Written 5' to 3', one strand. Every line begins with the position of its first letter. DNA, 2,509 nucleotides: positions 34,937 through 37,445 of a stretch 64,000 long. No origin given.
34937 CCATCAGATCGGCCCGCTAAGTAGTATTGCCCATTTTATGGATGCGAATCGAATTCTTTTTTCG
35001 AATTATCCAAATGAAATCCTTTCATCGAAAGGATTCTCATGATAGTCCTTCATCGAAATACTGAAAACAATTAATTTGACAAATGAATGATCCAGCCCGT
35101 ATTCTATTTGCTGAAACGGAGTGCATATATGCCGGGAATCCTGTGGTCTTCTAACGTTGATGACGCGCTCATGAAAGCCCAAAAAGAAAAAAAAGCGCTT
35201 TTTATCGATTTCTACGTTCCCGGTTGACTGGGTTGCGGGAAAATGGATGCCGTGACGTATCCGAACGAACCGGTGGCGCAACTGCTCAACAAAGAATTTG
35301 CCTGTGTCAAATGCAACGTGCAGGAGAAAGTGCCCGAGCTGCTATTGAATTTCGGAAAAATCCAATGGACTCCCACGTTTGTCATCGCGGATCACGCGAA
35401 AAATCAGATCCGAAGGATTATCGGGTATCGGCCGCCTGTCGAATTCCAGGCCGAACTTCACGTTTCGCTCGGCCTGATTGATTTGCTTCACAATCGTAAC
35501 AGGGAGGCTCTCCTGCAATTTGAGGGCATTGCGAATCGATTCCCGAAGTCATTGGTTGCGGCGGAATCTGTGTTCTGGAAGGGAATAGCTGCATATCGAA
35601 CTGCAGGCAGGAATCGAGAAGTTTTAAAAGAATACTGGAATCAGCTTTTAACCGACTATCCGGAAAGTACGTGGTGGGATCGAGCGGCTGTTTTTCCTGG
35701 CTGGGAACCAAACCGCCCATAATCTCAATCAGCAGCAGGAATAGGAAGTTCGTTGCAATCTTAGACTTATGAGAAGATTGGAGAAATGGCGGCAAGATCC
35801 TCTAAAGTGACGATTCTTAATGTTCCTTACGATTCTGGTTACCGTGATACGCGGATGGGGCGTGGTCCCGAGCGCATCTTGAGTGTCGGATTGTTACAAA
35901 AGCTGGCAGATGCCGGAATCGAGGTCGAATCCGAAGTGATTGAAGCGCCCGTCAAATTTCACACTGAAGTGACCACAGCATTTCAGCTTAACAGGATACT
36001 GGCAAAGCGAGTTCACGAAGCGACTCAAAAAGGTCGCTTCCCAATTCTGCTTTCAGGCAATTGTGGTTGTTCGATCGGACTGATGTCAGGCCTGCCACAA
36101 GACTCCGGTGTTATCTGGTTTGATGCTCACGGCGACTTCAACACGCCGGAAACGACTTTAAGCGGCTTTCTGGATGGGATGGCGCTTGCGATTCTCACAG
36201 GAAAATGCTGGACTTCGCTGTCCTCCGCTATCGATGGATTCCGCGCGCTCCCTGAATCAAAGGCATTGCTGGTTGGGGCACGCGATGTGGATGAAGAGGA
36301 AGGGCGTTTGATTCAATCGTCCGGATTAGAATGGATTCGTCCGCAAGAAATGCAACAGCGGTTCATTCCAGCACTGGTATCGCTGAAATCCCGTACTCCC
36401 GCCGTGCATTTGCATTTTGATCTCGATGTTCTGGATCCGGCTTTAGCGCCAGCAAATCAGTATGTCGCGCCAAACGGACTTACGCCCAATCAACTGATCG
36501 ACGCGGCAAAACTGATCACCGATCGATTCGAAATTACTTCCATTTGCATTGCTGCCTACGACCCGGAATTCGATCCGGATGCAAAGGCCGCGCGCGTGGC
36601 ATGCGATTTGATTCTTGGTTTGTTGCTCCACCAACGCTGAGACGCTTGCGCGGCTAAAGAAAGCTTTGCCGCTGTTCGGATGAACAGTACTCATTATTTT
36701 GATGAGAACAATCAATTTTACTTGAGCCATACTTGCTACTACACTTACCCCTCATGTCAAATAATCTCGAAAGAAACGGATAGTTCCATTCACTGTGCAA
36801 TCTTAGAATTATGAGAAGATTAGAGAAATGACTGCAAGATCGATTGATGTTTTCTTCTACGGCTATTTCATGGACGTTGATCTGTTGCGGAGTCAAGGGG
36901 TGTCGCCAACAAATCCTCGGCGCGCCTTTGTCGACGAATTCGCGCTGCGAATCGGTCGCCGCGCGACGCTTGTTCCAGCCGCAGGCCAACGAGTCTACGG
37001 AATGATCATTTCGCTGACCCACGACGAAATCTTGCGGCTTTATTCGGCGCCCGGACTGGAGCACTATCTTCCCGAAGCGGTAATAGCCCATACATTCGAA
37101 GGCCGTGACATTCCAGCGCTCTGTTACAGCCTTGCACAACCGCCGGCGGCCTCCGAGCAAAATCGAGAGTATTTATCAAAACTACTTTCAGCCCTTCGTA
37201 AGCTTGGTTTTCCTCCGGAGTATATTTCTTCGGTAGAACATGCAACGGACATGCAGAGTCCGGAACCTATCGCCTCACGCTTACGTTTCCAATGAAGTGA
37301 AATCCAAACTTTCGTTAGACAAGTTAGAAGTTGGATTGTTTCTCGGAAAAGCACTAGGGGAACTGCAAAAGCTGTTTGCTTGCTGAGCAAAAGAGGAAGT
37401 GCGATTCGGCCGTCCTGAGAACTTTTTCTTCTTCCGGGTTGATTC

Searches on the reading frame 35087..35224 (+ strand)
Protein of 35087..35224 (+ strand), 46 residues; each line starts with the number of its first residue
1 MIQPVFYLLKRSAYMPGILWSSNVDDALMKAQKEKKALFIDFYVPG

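Call 85: find_encoding_contigs(protein=window:35087-35224:+, flank=3000, max_places=8)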
Protein window:35087-35224:+ (46 aa): no gene with exactly this product is on record in the collection.

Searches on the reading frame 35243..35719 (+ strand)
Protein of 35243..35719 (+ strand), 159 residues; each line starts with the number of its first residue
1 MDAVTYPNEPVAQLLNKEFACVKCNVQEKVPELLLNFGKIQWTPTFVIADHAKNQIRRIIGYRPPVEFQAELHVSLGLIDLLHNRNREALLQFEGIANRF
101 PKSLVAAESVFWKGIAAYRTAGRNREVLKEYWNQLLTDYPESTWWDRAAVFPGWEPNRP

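Call 27: search_protein_representatives(alignment_id=A2)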
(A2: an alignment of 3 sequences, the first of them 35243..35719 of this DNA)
Query: 3 sequences, 159 profile positions. Proteins with E-value up to 0.001 (for the whole library): 7038; up to 1e-10: 1364; up to 1e-30: 53. The best 150 are listed.
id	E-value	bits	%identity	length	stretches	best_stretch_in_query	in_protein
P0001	2.6e-88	310.6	-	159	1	1-159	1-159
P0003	3.2e-46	173.8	-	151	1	1-151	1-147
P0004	1.3e-44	168.6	-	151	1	1-151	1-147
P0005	9.4e-43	162.5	-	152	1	1-151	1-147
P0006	4.0e-41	157.2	-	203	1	1-151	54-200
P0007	6.4e-40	153.3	-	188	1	1-151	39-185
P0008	1.1e-39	152.5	-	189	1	1-151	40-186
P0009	1.3e-39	152.3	-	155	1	1-152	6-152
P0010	3.6e-38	147.6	-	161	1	4-155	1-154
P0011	1.0e-37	146.1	-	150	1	1-151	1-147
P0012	1.2e-37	145.9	-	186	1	1-151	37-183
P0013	2.7e-37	144.8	-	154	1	1-149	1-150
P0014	2.7e-37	144.8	-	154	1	1-151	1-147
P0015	8.7e-37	143.1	-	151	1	1-149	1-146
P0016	9.0e-37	143.1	-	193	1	1-150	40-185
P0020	1.8e-35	138.9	-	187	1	1-151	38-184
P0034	2.7e-32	128.5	-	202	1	1-151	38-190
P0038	6.3e-32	127.3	-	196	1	1-148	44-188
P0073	1.3e-28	116.5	-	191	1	2-148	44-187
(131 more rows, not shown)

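Call 30: find_related_loci(query=window:35243-35719:+, collection=genome_contigs, flank=6000)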
Query window:35243-35719:+ (159 aa) in genome_contigs; peptide patterns used: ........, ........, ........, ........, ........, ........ (x = any residue, [..] = any of these).
66 stretches matched a pattern, but none encodes a relative of the query by tblastn (E <= 1e-3).

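Call 36: find_related_loci(query=A4, collection=metagenome_contigs, flank=6000)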
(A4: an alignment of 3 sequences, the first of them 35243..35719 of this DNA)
Query A4 (159 aa) in metagenome_contigs; peptide patterns used: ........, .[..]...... (x = any residue, [..] = any of these).
307 stretches matched a pattern; 143 encode a relative of the query (tblastn E <= 1e-3); the best 80 are kept; 80 distinct loci.
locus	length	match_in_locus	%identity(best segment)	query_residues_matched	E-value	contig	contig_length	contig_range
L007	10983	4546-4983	39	1-149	4e-28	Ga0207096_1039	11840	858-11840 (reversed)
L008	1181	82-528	37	1-152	8e-28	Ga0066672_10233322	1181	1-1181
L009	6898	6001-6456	34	1-150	5e-27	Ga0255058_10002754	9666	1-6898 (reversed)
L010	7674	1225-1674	35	1-155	8e-26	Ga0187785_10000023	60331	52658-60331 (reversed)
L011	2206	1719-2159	33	1-151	1e-24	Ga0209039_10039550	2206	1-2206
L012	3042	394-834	32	1-151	6e-24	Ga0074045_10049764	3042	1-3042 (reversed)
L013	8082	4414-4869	33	1-150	6e-24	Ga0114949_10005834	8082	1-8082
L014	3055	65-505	32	1-151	1e-23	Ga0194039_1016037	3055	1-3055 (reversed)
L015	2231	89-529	32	1-151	1e-23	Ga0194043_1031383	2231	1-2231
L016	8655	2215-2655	32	1-151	1e-23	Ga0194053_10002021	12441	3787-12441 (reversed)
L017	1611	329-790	31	1-159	1e-23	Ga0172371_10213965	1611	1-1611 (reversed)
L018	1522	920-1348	32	1-148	1e-23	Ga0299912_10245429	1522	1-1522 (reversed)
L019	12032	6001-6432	32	1-148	6e-22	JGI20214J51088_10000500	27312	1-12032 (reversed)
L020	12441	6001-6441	31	1-151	9e-22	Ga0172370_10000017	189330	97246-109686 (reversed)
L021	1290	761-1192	32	1-148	6e-22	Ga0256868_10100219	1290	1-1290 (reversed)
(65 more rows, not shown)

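Call 43: find_encoding_contigs(protein=window:35243-35719:+, flank=3000, max_places=6)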
Protein window:35243-35719:+ (159 aa): 1 contig read that carries it; 1 place shown.
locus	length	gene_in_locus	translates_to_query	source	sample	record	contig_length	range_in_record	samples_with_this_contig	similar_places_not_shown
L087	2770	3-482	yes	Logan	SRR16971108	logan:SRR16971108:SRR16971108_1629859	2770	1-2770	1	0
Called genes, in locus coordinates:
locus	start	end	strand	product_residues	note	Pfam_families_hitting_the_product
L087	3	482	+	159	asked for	?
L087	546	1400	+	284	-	PF00491:Arginase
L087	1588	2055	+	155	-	-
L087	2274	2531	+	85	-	-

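Call 53: list_cluster_members(proteins=[P0003, P0004, P0006, P0007, P0008, P0012, P0020, P0034, P0038, P0073])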
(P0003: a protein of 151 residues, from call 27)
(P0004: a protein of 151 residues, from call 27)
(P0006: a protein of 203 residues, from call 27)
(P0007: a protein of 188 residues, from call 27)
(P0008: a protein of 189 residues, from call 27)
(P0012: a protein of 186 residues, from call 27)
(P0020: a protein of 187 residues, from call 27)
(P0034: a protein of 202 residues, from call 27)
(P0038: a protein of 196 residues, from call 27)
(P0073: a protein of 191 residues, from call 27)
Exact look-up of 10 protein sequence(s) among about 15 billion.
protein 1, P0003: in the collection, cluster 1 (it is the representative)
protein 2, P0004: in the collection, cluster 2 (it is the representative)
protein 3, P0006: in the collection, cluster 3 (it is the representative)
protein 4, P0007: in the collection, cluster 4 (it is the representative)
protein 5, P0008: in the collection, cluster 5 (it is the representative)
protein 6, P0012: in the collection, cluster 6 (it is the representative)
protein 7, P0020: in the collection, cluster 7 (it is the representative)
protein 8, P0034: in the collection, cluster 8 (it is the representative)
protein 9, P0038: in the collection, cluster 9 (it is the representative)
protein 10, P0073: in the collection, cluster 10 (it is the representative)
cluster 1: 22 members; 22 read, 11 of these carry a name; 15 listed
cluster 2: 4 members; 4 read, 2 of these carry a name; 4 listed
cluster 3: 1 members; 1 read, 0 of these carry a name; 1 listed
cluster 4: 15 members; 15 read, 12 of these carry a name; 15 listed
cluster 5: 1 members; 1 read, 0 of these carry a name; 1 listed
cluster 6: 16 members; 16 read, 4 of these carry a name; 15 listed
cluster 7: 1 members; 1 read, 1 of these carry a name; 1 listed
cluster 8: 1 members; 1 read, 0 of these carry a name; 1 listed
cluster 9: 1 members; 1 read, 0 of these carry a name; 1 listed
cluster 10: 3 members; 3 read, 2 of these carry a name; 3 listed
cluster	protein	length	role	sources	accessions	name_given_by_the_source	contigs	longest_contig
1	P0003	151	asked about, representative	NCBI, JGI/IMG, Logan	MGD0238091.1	MAG: thioredoxin fold domain-containing protein [Syntrophorhabdales bacterium] | hypothetical protein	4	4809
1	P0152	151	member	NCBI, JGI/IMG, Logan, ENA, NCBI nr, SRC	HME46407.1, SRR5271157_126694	MAG TPA: outer membrane protein assembly factor BamD [Syntrophorhabdales bacterium] | outer membrane protein assembly factor BamD [Syntrophorhabdales bacterium]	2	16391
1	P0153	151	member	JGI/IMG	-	hypothetical protein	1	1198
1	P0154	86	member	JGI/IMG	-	outer membrane protein assembly factor BamD (BamD/ComL family)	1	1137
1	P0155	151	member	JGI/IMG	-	hypothetical protein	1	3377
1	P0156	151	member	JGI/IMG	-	hypothetical protein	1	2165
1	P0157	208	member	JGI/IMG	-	hypothetical protein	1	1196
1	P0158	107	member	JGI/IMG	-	outer membrane protein assembly factor BamD (BamD/ComL family)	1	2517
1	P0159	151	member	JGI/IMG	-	hypothetical protein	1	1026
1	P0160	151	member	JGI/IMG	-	hypothetical protein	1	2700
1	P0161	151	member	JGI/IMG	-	hypothetical protein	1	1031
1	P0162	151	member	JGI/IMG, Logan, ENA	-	-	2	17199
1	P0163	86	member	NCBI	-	-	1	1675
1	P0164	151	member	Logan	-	-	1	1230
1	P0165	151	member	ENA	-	-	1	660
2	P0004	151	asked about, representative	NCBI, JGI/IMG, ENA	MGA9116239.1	MAG: tetratricopeptide repeat protein [Bacteroidota bacterium] | tetratricopeptide (TPR) repeat protein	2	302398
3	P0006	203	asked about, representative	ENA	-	-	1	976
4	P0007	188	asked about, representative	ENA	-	-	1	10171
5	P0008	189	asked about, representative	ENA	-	-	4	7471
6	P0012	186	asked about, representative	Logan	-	-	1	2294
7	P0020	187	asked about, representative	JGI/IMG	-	hypothetical protein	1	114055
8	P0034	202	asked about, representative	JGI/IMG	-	-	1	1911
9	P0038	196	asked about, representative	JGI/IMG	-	-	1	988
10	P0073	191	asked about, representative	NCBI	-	-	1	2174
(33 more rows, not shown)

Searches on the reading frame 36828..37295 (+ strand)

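Call 11: search_protein_families(library=pfam, max_evalue=0.1, proteins=[window:36828-37295:+])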
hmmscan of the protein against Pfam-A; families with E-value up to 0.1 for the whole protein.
window:36828-37295:+ (155 aa): 2 families
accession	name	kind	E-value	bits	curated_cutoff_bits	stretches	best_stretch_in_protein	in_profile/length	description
PF06094.17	GGACT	-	0.00072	20.6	22.8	1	8-107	1-105/120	Gamma-glutamyl cyclotransferase, AIG2-like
PF13772.11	AIG2_2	-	0.0032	18.3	27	1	55-134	1-81/83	AIG2-like family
